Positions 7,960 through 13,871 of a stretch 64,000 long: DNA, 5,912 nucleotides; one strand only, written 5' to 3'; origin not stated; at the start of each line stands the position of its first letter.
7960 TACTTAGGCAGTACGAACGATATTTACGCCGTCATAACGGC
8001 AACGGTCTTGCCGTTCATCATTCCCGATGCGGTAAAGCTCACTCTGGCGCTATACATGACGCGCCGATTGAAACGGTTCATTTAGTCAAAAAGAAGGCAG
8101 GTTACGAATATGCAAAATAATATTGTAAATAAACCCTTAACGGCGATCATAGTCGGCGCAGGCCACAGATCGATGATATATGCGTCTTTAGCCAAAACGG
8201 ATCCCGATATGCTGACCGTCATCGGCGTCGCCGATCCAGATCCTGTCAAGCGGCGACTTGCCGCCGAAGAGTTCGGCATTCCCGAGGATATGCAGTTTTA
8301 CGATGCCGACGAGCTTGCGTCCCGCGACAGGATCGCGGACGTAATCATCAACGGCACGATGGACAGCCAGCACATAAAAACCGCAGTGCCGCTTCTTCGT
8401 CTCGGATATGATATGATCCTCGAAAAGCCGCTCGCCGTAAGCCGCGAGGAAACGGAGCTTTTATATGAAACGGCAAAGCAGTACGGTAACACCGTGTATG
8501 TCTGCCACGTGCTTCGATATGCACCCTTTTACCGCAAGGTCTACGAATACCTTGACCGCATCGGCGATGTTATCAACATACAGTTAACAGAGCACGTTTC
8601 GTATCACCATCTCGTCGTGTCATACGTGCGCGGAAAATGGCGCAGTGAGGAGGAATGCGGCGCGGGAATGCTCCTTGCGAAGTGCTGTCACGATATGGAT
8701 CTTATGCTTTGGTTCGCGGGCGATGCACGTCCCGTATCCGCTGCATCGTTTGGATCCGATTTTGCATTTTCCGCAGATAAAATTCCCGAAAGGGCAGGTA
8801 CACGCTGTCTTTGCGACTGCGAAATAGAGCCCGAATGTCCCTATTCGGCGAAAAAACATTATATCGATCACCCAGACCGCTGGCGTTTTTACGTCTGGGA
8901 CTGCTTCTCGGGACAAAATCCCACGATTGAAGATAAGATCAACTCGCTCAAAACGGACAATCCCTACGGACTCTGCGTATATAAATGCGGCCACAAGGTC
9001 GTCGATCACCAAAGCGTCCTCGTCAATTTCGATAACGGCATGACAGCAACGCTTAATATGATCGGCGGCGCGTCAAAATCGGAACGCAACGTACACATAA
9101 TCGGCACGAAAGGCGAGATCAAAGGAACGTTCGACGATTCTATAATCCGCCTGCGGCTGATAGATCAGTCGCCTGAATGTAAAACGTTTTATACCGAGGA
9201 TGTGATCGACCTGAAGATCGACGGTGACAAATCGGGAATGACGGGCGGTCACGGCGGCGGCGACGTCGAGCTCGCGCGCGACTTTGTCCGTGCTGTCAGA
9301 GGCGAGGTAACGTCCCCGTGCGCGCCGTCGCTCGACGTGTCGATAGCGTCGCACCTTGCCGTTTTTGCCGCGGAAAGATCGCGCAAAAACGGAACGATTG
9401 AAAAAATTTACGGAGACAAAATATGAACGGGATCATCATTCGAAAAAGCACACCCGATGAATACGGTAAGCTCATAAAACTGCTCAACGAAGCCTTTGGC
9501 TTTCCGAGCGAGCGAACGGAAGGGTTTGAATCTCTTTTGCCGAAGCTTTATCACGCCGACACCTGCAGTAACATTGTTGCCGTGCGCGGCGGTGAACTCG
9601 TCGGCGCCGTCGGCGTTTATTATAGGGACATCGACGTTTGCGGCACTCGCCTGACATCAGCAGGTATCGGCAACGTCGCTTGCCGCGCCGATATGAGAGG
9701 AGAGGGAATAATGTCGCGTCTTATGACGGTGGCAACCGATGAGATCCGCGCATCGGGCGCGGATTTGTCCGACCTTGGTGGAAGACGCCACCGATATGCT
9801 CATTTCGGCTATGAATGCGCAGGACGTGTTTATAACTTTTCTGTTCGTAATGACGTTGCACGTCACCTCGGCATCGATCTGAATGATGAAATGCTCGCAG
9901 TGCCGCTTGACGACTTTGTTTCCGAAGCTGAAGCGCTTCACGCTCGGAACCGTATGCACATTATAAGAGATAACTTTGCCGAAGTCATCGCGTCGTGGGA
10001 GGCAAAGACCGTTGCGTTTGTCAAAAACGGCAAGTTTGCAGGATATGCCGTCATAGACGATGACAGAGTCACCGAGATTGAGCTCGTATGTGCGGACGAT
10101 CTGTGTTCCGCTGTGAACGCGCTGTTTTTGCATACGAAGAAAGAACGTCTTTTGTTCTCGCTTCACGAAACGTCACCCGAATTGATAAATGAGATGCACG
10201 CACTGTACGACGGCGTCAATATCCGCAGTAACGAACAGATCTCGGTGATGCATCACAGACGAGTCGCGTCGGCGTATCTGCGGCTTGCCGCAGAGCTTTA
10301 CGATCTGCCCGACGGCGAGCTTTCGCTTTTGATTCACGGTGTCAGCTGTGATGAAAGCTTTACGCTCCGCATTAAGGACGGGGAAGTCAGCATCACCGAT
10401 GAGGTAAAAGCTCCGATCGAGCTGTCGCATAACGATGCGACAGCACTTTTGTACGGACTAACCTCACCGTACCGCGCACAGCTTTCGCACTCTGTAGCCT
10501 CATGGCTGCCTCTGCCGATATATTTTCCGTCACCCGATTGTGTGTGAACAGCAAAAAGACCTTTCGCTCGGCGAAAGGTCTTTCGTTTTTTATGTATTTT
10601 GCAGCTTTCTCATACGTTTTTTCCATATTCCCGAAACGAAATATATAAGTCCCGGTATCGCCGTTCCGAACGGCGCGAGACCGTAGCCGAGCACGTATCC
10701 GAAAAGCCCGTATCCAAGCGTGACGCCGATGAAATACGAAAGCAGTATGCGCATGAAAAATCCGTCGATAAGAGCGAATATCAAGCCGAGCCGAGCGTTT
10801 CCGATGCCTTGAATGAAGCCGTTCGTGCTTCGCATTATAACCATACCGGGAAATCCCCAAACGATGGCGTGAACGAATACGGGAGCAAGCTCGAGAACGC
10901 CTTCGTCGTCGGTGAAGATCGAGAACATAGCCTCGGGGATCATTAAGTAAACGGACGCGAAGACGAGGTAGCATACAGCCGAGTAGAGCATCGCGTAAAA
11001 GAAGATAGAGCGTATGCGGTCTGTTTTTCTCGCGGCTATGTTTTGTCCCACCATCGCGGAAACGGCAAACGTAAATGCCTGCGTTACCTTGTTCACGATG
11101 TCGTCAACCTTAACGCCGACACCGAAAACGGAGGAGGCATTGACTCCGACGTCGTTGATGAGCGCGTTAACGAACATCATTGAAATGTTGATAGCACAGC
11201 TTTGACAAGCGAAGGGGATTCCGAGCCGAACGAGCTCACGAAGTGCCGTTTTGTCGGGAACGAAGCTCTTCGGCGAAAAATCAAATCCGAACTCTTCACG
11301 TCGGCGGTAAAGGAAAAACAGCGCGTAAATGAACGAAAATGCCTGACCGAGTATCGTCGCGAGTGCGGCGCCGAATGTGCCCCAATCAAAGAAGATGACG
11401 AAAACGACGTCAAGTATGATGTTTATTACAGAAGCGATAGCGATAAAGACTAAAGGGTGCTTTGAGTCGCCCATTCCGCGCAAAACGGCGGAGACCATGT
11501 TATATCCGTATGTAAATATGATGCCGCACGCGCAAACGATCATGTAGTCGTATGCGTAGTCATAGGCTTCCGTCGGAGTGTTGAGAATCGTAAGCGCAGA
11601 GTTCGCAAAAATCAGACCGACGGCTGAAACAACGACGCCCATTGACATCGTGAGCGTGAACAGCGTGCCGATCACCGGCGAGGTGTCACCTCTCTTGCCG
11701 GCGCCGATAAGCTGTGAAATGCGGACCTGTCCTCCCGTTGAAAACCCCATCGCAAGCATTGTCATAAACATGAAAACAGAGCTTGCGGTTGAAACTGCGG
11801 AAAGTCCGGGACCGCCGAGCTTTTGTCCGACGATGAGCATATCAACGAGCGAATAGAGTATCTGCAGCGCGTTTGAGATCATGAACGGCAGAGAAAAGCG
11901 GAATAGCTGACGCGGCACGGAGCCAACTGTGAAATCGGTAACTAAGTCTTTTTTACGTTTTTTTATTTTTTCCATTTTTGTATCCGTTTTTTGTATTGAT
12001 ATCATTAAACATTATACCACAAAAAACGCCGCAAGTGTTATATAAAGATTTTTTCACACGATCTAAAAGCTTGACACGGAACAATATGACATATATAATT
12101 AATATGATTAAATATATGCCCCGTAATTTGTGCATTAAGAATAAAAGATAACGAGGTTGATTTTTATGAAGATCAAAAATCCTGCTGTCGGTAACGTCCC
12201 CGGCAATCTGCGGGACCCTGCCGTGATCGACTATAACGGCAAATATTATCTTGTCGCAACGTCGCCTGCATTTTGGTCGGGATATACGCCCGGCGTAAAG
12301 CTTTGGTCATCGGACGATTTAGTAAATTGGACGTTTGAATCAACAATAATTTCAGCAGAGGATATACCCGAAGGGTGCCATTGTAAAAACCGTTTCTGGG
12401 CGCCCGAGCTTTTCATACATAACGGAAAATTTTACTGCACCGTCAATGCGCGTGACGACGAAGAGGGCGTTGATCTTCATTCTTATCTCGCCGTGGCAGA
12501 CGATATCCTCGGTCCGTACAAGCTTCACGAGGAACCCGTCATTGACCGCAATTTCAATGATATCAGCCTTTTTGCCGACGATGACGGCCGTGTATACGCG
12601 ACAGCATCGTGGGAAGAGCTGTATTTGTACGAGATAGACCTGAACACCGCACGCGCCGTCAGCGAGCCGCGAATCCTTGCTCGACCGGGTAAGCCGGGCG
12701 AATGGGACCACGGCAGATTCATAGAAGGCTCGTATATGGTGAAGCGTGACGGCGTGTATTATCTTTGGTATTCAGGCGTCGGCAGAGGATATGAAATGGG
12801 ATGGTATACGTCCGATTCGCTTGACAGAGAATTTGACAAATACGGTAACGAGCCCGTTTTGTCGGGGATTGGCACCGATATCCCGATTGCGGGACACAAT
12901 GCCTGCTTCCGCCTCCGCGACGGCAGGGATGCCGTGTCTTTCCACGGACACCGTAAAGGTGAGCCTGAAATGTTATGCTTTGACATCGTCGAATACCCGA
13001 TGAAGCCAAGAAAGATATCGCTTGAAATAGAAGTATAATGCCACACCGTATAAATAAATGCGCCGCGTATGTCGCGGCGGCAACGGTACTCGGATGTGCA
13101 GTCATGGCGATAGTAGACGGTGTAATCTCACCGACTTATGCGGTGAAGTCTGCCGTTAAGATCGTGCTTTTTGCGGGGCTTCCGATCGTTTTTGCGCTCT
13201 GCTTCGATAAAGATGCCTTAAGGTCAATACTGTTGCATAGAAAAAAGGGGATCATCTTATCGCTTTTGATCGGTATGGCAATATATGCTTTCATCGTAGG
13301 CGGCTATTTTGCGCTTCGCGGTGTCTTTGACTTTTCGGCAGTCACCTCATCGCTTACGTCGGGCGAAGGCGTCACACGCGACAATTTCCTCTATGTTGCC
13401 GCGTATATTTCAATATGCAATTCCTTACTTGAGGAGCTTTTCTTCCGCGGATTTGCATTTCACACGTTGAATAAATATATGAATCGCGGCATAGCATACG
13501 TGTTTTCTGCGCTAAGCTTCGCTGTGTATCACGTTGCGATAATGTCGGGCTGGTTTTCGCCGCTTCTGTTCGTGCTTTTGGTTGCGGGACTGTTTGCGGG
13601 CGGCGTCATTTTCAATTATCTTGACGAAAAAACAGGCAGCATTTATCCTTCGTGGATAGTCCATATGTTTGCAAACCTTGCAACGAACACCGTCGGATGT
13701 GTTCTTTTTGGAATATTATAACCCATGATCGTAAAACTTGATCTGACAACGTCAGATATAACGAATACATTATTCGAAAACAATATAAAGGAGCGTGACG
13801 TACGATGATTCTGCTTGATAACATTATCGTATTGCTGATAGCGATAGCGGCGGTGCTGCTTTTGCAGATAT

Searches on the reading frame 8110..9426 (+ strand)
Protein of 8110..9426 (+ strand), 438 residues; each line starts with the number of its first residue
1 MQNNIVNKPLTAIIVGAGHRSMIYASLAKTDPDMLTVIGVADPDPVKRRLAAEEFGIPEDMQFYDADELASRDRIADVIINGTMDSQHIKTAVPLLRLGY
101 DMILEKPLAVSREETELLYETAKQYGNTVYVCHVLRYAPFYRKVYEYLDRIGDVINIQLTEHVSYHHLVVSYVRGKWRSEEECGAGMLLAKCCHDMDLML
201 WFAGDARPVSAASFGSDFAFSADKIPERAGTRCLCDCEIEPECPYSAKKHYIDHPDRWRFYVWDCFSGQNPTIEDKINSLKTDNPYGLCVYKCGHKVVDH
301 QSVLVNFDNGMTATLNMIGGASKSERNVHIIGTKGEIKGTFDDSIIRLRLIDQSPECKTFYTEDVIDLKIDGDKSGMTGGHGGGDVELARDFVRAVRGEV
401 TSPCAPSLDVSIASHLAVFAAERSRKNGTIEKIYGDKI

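Call 56: search_protein_families(library=pfam, proteins=[window:8110-9426:+], max_evalue=0.00001)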
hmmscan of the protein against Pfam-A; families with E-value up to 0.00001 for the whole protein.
window:8110-9426:+ (438 aa): 3 families
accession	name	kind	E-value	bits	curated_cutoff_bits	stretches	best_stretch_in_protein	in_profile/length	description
PF22725.1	GFO_IDH_MocA_C3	-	1.5e-12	48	27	1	150-212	12-71/124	GFO/IDH/MocA C-terminal domain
PF01408.29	GFO_IDH_MocA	-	2.9e-12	47.7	24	1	13-132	4-119/120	Oxidoreductase family, NAD-binding Rossmann fold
PF02894.22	GFO_IDH_MocA_C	-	1.2e-11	45.2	22.9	1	150-405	8-192/218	Oxidoreductase family, C-terminal alpha/beta domain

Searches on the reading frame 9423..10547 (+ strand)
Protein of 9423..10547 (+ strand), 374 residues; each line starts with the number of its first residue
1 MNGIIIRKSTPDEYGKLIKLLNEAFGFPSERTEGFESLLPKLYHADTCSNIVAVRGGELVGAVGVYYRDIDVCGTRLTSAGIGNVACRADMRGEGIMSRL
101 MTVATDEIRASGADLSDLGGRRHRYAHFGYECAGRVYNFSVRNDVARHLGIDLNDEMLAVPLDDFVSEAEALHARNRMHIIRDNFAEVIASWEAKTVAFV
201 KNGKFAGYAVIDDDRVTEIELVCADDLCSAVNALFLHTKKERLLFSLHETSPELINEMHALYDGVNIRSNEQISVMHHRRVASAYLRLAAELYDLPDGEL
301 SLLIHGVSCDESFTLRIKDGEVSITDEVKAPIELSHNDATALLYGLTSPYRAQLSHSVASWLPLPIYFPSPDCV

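Call 56: search_protein_families(library=pfam, proteins=[window:9423-10547:+], max_evalue=0.00001)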
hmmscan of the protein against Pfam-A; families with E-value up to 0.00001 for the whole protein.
window:9423-10547:+ (374 aa): 2 families
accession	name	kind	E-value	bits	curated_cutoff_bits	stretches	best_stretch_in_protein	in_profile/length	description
PF13527.13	Acetyltransf_9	-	1.1e-19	71.1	25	1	6-132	2-126/127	Acetyltransferase (GNAT) domain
PF00583.31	Acetyltransf_1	-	7.5e-08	33.1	20.7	1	19-113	6-93/116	Acetyltransferase (GNAT) family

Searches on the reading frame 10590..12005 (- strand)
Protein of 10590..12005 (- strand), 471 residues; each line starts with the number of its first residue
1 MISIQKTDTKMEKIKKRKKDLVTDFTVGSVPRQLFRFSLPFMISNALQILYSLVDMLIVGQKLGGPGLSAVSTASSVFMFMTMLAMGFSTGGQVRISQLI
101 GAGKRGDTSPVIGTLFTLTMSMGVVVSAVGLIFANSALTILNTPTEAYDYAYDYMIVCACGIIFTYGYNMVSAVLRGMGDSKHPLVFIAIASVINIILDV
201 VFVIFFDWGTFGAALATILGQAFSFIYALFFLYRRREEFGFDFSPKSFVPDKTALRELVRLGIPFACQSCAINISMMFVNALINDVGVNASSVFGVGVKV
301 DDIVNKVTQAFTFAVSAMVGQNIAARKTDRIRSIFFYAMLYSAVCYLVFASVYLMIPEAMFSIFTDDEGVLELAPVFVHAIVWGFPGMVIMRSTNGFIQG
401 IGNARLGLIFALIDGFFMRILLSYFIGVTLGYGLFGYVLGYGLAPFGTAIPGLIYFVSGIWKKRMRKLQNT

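Call 56: search_protein_families(library=pfam, proteins=[window:10590-12005:-], max_evalue=0.00001)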
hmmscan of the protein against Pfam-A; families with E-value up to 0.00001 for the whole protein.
window:10590-12005:- (471 aa): 1 family
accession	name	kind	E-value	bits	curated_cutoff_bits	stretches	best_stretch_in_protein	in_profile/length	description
PF01554.23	MatE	-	3.5e-48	163.8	24.9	2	40-201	1-161/161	MatE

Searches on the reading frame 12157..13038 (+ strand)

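Call 56: search_protein_families(library=pfam, proteins=[window:12157-13038:+], max_evalue=0.00001)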
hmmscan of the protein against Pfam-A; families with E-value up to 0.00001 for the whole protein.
window:12157-13038:+ (293 aa): 2 families
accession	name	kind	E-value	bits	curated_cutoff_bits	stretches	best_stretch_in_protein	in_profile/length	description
PF04616.20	Glyco_hydro_43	-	1.7e-38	133.1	32.2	1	14-267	6-264/288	Glycosyl hydrolases family 43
PF00251.26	Glyco_hydro_32N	-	6.3e-06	26.4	22.1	0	14-68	127-179/307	Glycosyl hydrolases family 32 N-terminal domain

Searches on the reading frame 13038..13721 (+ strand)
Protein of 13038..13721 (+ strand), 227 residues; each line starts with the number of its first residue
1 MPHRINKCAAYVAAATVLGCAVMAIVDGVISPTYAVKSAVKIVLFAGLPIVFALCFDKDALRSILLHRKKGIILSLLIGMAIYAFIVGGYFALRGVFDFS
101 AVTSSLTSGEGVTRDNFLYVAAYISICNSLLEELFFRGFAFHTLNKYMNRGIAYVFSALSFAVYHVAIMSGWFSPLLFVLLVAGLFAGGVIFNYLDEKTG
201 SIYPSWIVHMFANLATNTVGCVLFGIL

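Call 56: search_protein_families(library=pfam, proteins=[window:13038-13721:+], max_evalue=0.00001)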
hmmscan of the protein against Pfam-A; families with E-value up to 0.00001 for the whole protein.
window:13038-13721:+ (227 aa): 1 family
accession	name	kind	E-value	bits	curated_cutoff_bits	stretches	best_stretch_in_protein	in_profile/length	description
PF02517.21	Rce1-like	-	4e-18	65.9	22.4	1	116-214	3-92/93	Type II CAAX prenyl endopeptidase Rce1-like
